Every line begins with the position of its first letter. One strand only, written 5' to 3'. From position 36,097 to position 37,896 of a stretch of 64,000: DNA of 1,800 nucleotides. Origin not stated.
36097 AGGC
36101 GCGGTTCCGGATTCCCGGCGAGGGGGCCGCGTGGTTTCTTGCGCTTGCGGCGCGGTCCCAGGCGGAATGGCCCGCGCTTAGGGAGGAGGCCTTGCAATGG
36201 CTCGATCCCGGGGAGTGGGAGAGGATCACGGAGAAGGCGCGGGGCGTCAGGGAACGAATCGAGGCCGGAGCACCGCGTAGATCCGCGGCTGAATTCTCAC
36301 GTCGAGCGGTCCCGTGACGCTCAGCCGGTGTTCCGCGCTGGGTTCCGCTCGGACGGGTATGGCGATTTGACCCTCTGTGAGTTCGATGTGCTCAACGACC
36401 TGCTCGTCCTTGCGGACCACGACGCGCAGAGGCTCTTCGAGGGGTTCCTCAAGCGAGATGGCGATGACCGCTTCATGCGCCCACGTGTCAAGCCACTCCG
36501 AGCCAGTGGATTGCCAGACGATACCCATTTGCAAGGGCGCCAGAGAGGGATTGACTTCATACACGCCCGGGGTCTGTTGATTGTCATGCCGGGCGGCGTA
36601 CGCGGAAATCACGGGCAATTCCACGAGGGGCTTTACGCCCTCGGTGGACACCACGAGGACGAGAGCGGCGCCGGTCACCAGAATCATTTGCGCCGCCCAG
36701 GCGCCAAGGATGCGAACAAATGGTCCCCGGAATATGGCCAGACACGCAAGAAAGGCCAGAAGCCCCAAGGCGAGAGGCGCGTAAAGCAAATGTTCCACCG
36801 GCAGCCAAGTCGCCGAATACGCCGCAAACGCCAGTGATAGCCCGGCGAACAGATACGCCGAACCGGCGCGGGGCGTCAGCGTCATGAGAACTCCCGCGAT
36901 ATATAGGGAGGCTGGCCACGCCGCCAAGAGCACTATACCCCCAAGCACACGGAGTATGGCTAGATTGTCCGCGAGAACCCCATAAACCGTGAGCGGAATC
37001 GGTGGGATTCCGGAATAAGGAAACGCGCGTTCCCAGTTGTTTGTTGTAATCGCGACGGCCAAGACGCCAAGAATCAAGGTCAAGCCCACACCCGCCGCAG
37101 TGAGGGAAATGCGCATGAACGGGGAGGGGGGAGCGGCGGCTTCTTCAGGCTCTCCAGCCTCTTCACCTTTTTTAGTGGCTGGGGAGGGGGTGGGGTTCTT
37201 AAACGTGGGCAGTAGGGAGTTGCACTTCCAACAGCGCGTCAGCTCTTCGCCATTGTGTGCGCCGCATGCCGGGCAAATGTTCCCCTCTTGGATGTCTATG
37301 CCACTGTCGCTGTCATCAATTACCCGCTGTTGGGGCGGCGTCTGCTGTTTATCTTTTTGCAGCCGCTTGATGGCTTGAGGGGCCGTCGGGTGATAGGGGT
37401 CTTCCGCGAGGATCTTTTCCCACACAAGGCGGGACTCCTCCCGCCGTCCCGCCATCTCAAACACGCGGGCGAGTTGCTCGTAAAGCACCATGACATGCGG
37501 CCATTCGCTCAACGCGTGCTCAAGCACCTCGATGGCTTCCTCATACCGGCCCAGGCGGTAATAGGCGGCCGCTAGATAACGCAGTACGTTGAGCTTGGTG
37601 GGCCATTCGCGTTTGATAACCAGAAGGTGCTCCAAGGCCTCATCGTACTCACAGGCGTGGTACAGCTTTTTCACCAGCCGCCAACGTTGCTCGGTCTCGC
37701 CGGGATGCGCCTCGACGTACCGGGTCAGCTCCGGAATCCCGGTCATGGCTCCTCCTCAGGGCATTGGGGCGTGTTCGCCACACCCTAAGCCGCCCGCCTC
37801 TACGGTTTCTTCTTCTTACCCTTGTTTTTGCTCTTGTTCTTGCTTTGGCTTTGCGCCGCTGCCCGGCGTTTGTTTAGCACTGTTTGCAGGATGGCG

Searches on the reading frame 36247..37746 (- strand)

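Call 88: search_protein_families(library=pfam, proteins=[window:36247-37746:-], max_evalue=0.001)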
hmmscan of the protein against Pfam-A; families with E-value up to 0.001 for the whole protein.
window:36247-37746:- (499 aa): 10 families
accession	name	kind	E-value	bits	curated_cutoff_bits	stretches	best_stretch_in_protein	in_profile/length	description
PF13424.12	TPR_12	-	1.4e-09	38.5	30.1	2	53-106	4-65/77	Tetratricopeptide repeat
PF07719.23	TPR_2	-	9.3e-09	35.2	27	1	54-80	3-29/34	Tetratricopeptide repeat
PF14559.12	TPR_19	-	2.3e-08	34.7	25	1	65-118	4-57/68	Tetratricopeptide repeat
PF13428.12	TPR_14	-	7.3e-08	32.8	23.5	1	53-94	2-43/44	Tetratricopeptide repeat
PF24463.1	DUF7577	-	3.4e-05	23.8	28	1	158-179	5-26/27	Domain of unknown function (DUF7577)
PF13174.12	TPR_6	-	3.6e-05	24.6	26.3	0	57-83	5-31/33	Tetratricopeptide repeat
PF00515.34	TPR_1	-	4e-05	23.7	27.8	1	55-83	4-32/34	Tetratricopeptide repeat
PF13432.12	TPR_16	-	0.00028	21.7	32.7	1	59-120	4-65/65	Tetratricopeptide repeat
PF12895.13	ANAPC3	-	0.00049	20.8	27.2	1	24-77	29-81/82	Anaphase-promoting complex, cyclosome, subunit 3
PF13374.12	TPR_10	-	0.00099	19.5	27.5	1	55-80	5-30/42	Tetratricopeptide repeat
